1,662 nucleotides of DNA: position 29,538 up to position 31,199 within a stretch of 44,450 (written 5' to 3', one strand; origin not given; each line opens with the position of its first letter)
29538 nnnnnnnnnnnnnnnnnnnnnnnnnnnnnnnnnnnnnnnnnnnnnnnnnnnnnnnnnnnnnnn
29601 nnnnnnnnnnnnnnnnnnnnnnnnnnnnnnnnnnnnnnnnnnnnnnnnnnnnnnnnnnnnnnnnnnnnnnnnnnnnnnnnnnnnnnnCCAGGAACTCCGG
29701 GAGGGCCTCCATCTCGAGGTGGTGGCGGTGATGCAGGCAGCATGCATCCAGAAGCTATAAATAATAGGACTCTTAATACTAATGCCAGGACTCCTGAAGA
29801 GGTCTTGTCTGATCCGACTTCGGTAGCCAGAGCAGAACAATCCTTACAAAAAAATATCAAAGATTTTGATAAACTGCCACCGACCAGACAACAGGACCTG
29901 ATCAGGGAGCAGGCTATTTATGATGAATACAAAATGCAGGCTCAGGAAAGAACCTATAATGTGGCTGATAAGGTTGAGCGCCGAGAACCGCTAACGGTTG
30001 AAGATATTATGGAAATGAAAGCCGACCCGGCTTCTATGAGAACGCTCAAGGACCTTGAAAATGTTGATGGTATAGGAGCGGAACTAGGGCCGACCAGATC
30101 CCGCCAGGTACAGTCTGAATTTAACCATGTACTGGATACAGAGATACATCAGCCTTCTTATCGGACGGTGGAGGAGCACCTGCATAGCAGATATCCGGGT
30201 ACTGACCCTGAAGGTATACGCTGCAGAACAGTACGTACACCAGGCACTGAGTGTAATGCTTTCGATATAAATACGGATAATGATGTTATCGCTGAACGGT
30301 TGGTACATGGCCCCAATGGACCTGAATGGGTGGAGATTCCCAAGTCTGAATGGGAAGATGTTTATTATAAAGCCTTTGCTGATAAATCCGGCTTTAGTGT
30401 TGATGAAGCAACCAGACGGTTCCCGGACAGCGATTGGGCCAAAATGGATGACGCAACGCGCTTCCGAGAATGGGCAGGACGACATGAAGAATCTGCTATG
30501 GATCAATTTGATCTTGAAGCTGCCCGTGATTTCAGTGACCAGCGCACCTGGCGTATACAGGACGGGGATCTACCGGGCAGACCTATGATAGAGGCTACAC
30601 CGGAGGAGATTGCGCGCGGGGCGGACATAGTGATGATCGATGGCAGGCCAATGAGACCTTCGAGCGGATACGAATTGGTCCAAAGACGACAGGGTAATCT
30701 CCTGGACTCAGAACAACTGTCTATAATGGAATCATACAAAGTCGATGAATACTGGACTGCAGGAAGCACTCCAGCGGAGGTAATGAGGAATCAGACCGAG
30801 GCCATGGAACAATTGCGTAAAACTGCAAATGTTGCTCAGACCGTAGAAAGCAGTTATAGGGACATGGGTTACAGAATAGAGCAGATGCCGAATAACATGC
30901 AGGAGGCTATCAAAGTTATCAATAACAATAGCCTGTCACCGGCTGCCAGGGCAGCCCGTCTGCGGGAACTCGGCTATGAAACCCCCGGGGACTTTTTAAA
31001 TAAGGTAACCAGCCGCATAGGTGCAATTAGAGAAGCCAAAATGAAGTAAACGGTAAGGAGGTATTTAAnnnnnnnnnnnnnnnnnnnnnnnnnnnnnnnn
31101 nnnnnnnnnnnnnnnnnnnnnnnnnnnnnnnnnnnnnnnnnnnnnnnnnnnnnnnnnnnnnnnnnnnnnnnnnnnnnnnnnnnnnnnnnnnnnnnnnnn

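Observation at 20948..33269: Candidate uncharacterised envelope-associated gene cluster built around a giant repeat protein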

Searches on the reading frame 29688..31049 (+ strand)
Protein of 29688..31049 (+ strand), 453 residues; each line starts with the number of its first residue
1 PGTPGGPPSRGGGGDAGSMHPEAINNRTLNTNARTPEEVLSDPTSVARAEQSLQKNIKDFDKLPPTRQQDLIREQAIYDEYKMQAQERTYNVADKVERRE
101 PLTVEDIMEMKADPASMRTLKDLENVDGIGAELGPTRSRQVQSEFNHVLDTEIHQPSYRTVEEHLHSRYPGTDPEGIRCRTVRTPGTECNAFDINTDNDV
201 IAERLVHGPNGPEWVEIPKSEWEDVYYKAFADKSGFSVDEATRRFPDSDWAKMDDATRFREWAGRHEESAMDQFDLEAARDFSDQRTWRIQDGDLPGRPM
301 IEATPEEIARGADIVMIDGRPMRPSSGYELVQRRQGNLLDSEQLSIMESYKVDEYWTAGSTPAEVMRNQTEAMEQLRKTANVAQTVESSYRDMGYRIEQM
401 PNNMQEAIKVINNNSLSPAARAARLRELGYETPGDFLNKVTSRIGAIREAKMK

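Call 26: find_homologous_proteins(query=window:29688-31049:+)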
Query window:29688-31049:+ (453 aa): 13 proteins with E <= 0.001 among 8000 candidates.
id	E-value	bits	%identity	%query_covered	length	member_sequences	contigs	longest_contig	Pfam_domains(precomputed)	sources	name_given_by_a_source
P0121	2.2e-208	711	70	98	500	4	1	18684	-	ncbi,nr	ncbi:MAG: hypothetical protein PHN17_04300, partial [Syntrophaceticus sp.]|nr:hypothetical protein [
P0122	5.7e-208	709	76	91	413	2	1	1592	-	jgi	jgi:hypothetical protein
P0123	2.9e-207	707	72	93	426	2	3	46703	-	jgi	-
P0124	6.1e-205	699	69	100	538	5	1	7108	-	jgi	jgi:Fe-S-cluster formation regulator IscX/YfhJ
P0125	8.0e-201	686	74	88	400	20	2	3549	-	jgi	-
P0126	4.5e-188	644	82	76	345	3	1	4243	-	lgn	-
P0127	1.2e-183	629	64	93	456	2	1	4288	-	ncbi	-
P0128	3.2e-181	621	66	90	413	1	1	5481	-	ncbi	-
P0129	5.2e-160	551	62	96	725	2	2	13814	-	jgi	-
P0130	1.6e-152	527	60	96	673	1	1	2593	-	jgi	jgi:hypothetical protein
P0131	1.1e-151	524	55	91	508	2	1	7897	-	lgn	-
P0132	2.3e-138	480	59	87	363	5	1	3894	-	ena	-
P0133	7.5e-121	422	49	90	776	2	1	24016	-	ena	-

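Call 30: search_protein_families(library=pfam, proteins=[window:29688-31049:+], max_evalue=1)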
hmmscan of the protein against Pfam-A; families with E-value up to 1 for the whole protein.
window:29688-31049:+ (453 aa): 0 families

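Call 50: search_protein_representatives(protein=window:29763-31046:+)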
Query: 428 residues. Proteins with E-value up to 0.001 (for the whole library): 125; up to 1e-10: 61; up to 1e-30: 21. The best 125 are listed.
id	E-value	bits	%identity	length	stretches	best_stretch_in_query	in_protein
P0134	4.6e-158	542.8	69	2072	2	2-277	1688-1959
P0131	4.3e-152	523.2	55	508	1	14-426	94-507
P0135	1.0e-122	426.5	53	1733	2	3-273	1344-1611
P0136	7.8e-121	420.2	54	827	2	17-279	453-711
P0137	4.5e-113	394.7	53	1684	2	9-273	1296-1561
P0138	8.1e-109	380.7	50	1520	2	4-279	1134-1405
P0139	1.1e-97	343.9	49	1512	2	24-271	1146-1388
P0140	6.1e-90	318.5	46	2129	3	16-173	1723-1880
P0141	1.9e-69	251.0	43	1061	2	21-271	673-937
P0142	2.0e-69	250.9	45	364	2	47-271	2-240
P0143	7.7e-45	170.0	39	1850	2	19-261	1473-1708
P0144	1.8e-43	165.5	38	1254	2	52-269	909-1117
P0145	6.3e-41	157.1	38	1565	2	43-272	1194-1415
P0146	5.0e-38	147.5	36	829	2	50-263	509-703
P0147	1.2e-36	143.0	62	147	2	312-423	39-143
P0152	4.3e-32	128.0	33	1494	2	52-271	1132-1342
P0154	4.7e-29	118.0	33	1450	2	205-424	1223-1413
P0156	5.1e-28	114.6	30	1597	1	77-423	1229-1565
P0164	4.0e-21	91.9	30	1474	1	51-423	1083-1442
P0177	6.6e-16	74.7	32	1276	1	113-388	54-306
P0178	3.2e-15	72.4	30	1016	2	112-261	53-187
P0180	7.3e-15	71.2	28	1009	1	108-422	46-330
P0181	1.4e-13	67.0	28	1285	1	117-425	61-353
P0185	3.5e-12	62.4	29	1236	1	119-424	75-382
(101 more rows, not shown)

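Call 52: search_protein_families(library=pfam, alignment_id=A3, max_evalue=0.001)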
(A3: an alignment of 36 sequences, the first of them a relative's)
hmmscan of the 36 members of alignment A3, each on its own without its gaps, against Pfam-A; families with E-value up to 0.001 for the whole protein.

A. member 1, P0177 (1276 aa): 7 families
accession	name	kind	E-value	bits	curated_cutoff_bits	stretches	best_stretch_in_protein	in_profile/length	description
PF12796.13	Ank_2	-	1.3e-15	58.1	27.3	1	1083-1154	1-71/90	Ankyrin repeats (3 copies)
PF00023.36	Ank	-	2.9e-14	52.8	21.1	1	1112-1140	2-30/33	Ankyrin repeat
PF13637.12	Ank_4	-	1.6e-08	35.1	22.7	0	1084-1132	2-50/50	Ankyrin repeats (many copies)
PF13606.12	Ank_3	-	1.1e-06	28.8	22.3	0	1112-1139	2-29/30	Ankyrin repeat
PF13857.12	Ank_5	-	9.1e-06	26.4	27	1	1105-1145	9-49/56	Ankyrin repeats (many copies)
PF22433.2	MtxA_IG-like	-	0.00083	19.6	26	0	592-619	40-67/83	Magnetotaxis protein MtxA, Immunoglobulin-like domain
PF04234.18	CopC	-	0.00087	20.7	23.3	0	577-618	39-78/92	CopC domain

B. families by the number of members that match (of 36 scanned): 9 families
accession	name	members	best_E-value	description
PF12796.13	Ank_2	6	2.1e-19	Ankyrin repeats (3 copies)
PF00023.36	Ank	6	8.9e-16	Ankyrin repeat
PF13637.12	Ank_4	6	4.7e-12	Ankyrin repeats (many copies)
PF13606.12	Ank_3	4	1.4e-11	Ankyrin repeat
PF13857.12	Ank_5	4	2.9e-08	Ankyrin repeats (many copies)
PF22433.2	MtxA_IG-like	2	1.6e-05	Magnetotaxis protein MtxA, Immunoglobulin-like domain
PF24521.3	Ank_KRIT1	1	0.00013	KRIT1 ankyrin-repeats domain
PF17292.8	POB3_N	1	0.00055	POB3-like N-terminal PH domain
PF04234.18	CopC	1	0.00087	CopC domain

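Call 63: predict_structure(alignment_id=A4)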
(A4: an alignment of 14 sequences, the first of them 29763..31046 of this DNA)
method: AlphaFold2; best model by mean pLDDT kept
length: 428 residues; sequences in the alignment: 14
mean_pLDDT: 76.0   pTM: 0.73
mean pLDDT of the five models: 76.0, 72.9, 70.8, 70.3, 68.5
residues with pLDDT >= 90: 141; 70-90: 161; 50-70: 58; < 50: 68
segments of 3 or more residues with pLDDT < 50: 1-6, 159-164, 249-278, 292-314
pLDDT, mean of each block of 10 residues (from residue 1): 48 90 94 89 93 90 91 93 89 83 73 88 92 96 88 71 48 78 71 87 97 92 91 93 71 38 30 38 51 45 34 54 74 79 84 76 66 86 89 91 88 81 63
secondary structure, 60 per line:
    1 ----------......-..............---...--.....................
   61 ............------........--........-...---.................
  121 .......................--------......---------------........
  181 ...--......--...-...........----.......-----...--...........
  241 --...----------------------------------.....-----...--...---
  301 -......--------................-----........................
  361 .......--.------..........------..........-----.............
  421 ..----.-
elements in order: H11-16 H18-31 H40-72 H79-86 H89-96 H104-143 E152-157 E173-183 E186-191 H198-208 H213-219 H230-240 E243-245 H280-284 E290-292 E295-297 H302-307 H316-331 H337-367 H377-386 H393-402 H408-422

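Call 71: fold_search(model_id=the predicted structure, library=pdb)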
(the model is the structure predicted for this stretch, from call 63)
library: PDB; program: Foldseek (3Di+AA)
matches with E <= 10: 165; with E <= 0.001: 0
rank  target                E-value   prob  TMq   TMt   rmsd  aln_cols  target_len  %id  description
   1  8fbj                  4.2e-01  0.13  0.15  0.19  21.0       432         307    8  Improving the secretion of designed protein assemblies through negative design of cryptic transmembrane domains (released 2023-03-22)
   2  8fit_A                4.6e-01  0.12  0.12  0.19  20.3       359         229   12  Multi-state design of two-state switchable hinge proteins (released 2023-08-16)
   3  7ue2_A                9.6e-01  0.07  0.12  0.15  21.6       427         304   10  Crystal structure of designed helical repeat protein RPB_PLP3_R6 bound to PLPx6 peptide (released 2023-03-29)
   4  6qb5_B                1.2e+00  0.21  0.12  0.16  16.7       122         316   14  Crystal structure of the N-terminal region of human cohesin subunit STAG1 (released 2019-02-06)
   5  4mx2_C                1.3e+00  0.06  0.13  0.13  23.7       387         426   10  Crystal Structure of adenylosuccinate lyase from Leishmania donovani (released 2014-04-16)
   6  7xn7_q                1.3e+00  0.04  0.14  0.09  23.8       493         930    9  RNA polymerase II elongation complex containing Spt4/5, Elf1, Spt6, Spn1 and Paf1C (released 2022-09-07)
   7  7tdz_A                1.5e+00  0.03  0.11  0.05  34.5       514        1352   10  Cryo-EM model of protomer of the cytoplasmic ring of the nuclear pore complex from Xenopus laevis (released 2022-06-22)
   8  1v4a                  1.7e+00  0.03  0.12  0.12  20.6       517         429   10  Structure of the N-terminal Domain of Escherichia coli Glutamine Synthetase adenylyltransferase (released 2004-07-27)
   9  4mx2_G                1.8e+00  0.04  0.13  0.13  23.6       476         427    9  Crystal Structure of adenylosuccinate lyase from Leishmania donovani (released 2014-04-16)
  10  8c06_A                1.9e+00  0.04  0.15  0.08  20.1       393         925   11  Structure of Dimeric HECT E3 Ubiquitin Ligase UBR5 (released 2023-08-23)
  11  9dfi_A                1.9e+00  0.02  0.10  0.11  24.2       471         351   10  Crystal structure of PrnB in complex with Tryptophan (released 2025-04-16)
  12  5a1v_K                1.9e+00  0.02  0.10  0.05  50.2       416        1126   10  The structure of the COPI coat linkage I (released 2015-07-08)
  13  5j5l                  2.1e+00  0.08  0.11  0.22  11.7       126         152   12  CRYSTAL STRUCTURE OF AFMP4P IN COMPLEX WITH ARACHIDONIC ACID (released 2017-04-05)
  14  3qtm_B                2.1e+00  0.05  0.15  0.18  23.5       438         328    9  Structure of S. pombe nuclear import adaptor Nro1 (Space group P21) (released 2011-09-21)
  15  5lmf_B                2.2e+00  0.05  0.14  0.17  22.4       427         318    6  Structure of C-terminal domain from S. cerevisiae Pat1 decapping activator bound to Dcp2 HLM3 peptide (region 484-500) (released 2017-08-16)
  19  4efc_B                2.6e+00  0.03  0.13  0.12  23.8       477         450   10  Crystal Structure of Adenylosuccinate Lyase from Trypanosoma Brucei, Tb427tmp.160.5560 (released 2013-02-13)
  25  4efc_A                3.1e+00  0.03  0.12  0.12  24.0       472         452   10  Crystal Structure of Adenylosuccinate Lyase from Trypanosoma Brucei, Tb427tmp.160.5560 (released 2013-02-13)
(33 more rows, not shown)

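Call 85: list_cluster_members(proteins=[P0177, P0178, P0180, P0181, P0185, P0152, P0154, P0156, P0164, P0143])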
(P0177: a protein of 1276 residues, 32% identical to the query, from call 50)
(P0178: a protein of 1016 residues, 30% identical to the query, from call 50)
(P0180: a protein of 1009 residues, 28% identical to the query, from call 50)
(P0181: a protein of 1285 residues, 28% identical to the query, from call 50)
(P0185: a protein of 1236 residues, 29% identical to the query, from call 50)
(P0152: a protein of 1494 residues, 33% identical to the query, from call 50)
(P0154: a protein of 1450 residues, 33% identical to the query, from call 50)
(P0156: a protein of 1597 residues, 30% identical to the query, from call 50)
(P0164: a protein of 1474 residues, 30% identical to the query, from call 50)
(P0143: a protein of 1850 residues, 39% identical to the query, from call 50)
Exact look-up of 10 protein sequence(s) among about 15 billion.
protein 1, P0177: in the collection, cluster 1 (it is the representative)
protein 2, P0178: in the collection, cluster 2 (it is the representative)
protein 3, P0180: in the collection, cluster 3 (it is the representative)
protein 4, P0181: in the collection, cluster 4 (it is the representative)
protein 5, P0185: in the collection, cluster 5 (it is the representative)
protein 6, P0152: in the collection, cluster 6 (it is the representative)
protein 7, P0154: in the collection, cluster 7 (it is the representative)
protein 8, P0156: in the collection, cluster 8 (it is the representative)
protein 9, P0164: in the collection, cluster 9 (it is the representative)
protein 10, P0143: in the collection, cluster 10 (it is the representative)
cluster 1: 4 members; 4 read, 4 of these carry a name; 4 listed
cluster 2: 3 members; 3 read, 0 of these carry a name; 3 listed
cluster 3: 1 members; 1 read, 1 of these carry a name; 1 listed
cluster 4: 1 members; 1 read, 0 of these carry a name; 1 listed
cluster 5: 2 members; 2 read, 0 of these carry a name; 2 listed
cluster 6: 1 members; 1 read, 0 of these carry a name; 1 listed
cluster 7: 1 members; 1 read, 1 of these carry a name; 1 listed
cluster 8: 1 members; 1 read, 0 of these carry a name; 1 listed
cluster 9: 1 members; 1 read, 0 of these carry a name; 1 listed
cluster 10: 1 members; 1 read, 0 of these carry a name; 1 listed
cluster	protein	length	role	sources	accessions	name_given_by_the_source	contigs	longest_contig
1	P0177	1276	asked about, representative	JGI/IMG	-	hypothetical protein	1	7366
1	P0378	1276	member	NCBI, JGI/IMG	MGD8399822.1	MAG: ankyrin repeat domain-containing protein [Bacillota bacterium] | hypothetical protein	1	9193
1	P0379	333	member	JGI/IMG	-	hypothetical protein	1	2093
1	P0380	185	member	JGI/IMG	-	ankyrin repeat protein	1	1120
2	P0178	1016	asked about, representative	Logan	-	-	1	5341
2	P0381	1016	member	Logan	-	-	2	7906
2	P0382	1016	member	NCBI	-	-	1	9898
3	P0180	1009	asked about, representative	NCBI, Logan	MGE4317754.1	MAG: hypothetical protein AB7E96_02515 [Deferribacterales bacterium]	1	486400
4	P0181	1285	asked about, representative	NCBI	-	-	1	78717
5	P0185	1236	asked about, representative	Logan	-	-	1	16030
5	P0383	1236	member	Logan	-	-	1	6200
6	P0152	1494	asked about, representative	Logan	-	-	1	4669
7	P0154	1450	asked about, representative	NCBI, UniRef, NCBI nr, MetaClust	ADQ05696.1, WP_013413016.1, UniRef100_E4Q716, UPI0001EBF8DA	hypothetical protein Calow_2190 [Caldicellulosiruptor owensensis OL] | Uncharacterized protein n=1 Tax=Caldicellulosiruptor owensensis (strain ATCC 700167 / DSM ... | hypothetical protein [Caldicellulosiruptor owensensis]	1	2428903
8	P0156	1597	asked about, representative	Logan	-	-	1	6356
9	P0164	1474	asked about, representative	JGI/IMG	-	-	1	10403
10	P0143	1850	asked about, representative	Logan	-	-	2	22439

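Call 87: find_encoding_contigs(protein=P0154, flank=10000, max_places=1)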
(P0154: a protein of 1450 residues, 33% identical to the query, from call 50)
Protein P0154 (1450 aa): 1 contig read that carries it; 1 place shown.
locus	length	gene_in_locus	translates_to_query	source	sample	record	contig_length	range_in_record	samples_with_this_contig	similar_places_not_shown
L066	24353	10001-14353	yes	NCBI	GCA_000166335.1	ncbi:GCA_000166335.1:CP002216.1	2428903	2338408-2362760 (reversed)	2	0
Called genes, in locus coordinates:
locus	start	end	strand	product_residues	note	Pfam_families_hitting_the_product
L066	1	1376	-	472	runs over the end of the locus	PF00083:Sugar_tr, PF07690:MFS_1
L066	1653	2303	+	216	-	PF23355:IFT52_GIFT (faint)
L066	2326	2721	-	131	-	PF14489:QueF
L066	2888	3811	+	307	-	PF02311:AraC_binding, PF07883:Cupin_2 (weak), PF12833:HTH_18, PF00165:HTH_AraC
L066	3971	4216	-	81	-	PF13192:Thioredoxin_3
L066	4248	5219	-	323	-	PF03773:ArsP_1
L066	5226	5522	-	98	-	PF01022:HTH_5, PF12840:HTH_20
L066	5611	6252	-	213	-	PF00072:Response_reg, PF00196:GerE, PF13384:HTH_23 (weak)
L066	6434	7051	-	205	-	-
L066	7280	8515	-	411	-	PF00196:GerE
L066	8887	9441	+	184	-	-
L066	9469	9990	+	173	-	-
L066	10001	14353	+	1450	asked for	-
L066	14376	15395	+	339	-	-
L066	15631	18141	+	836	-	-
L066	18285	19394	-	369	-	PF12698:ABC2_membrane_3, PF01061:ABC2_membrane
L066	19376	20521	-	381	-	PF12679:ABC2_membrane_2, PF12698:ABC2_membrane_3, PF01061:ABC2_membrane, PF12730:ABC2_membrane_4 (weak)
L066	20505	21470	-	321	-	PF00005:ABC_tran, PF13304:AAA_21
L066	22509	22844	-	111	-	PF01909:NTP_transf_2, PF18765:Polbeta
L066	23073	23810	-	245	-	PF04474:DUF554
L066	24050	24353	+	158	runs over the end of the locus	PF22381:Staph_reg_Sar_Rot (weak), PF01047:MarR, PF12802:MarR_2, PF13463:HTH_27 (weak), PF13601:HTH_34 (weak)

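Call 88: find_encoding_contigs(protein=P0180, flank=10000, max_places=1)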
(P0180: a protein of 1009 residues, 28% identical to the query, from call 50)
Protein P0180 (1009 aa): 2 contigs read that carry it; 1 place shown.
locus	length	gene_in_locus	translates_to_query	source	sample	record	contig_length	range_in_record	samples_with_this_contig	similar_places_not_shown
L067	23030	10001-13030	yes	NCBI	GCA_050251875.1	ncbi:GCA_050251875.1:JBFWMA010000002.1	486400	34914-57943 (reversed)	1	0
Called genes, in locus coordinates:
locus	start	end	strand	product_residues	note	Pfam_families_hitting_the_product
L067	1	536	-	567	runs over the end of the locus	PF01262:AlaDh_PNT_C (weak), PF01494:FAD_binding_3 (weak), PF03486:HI0933_like (weak), PF07992:Pyr_redox_2, PF00890:FAD_binding_2, PF01266:DAO, PF12831:FAD_oxidored, PF13450:NAD_binding_8 (weak), +2 more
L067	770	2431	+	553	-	PF06505:XylR_N, PF02830:V4R, PF00158:Sigma54_activat, PF14532:Sigma54_activ_2, PF07728:AAA_5 (weak), PF25601:AAA_lid_14, PF02954:HTH_8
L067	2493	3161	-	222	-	PF01292:Ni_hydr_CYTB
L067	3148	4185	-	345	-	PF09719:C_GCAxxG_C_C (weak)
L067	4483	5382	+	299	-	PF00126:HTH_1, PF03466:LysR_substrate, PF12727:PBP_like (weak)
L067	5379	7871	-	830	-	PF03924:CHASE, PF00989:PAS, PF08448:PAS_4, PF13426:PAS_9, PF00989:PAS (weak), PF13426:PAS_9, PF00512:HisKA, PF02518:HATPase_c, +3 more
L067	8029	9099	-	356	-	-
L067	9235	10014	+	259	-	PF14559:TPR_19 (weak)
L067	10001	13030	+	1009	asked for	-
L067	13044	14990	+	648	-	-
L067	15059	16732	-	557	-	PF07603:Lcl_C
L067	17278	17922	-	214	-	PF00072:Response_reg, PF00196:GerE, PF02796:HTH_7 (faint), PF08281:Sigma70_r4_2 (weak), PF13384:HTH_23 (weak)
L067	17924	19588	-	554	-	PF16927:HisKA_7TM, PF02518:HATPase_c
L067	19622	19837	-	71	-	-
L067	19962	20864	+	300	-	PF00126:HTH_1, PF03466:LysR_substrate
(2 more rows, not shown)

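Call 96: fold_search(model_id=the predicted structure, library=viral)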
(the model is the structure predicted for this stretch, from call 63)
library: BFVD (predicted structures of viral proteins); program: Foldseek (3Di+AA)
matches with E <= 10: 258; with E <= 0.001: 0
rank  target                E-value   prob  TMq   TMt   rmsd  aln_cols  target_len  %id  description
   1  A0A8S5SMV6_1          3.0e-01  0.10  0.14  0.06  24.5       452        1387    9  RNA polymerase [Podoviridae sp. ctIKM86]
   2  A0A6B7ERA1            3.3e-01  0.06  0.10  0.11  27.1       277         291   12  (no name in the UniProt tables at hand)
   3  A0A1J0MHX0            4.0e-01  0.05  0.11  0.09  35.1       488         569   13  DNA polymerase III alpha subunit [Pseudomonas phage PA5]
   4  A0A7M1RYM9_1          4.0e-01  0.05  0.11  0.04  29.0       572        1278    9  PD-(D/E)XK endonuclease-like domain-containing protein [uncultured phage cr116_1]
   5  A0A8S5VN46            5.1e-01  0.28  0.10  0.31  12.8        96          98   16  (no name in the UniProt tables at hand)
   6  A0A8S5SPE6            6.1e-01  0.09  0.17  0.07  25.3       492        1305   10  Tape measure domain protein [Myoviridae sp. ct7Mg7]
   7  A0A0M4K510            6.1e-01  0.05  0.13  0.10  24.1       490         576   10  (no name in the UniProt tables at hand)
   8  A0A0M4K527            7.0e-01  0.04  0.12  0.09  25.1       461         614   12  (no name in the UniProt tables at hand)
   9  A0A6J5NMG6            7.7e-01  0.09  0.12  0.18  22.1       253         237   10  Uncharacterized protein [uncultured Caudovirales phage]
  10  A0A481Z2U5            7.7e-01  0.05  0.11  0.12  21.4       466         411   10  Uncharacterized protein [Pithovirus LCPAC101]
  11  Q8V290                8.5e-01  0.03  0.10  0.09  40.1       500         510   12  BPLF-1 (Fragment) [Epstein-Barr virus (strain GD1)]
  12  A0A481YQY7            9.3e-01  0.04  0.11  0.12  26.5       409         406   12  Uncharacterized protein [Iridovirus LCIVAC01]
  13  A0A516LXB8            9.3e-01  0.02  0.09  0.07  35.3       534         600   10  (no name in the UniProt tables at hand)
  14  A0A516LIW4            9.7e-01  0.12  0.09  0.26  12.0        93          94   11  (no name in the UniProt tables at hand)
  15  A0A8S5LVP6            9.7e-01  0.05  0.12  0.09  22.5       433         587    9  Uncharacterized protein [Siphoviridae sp. ctFn287]
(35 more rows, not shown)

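Call 115: search_protein_families(library=padloc, proteins=[L066:14376-15395:+, L066:15631-18141:+], max_evalue=0.01)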
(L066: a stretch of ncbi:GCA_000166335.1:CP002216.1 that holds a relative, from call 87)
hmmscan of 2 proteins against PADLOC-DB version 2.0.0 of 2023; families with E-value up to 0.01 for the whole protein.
L066:14376-15395:+ (339 aa): 0 families

L066:15631-18141:+ (836 aa): 0 families
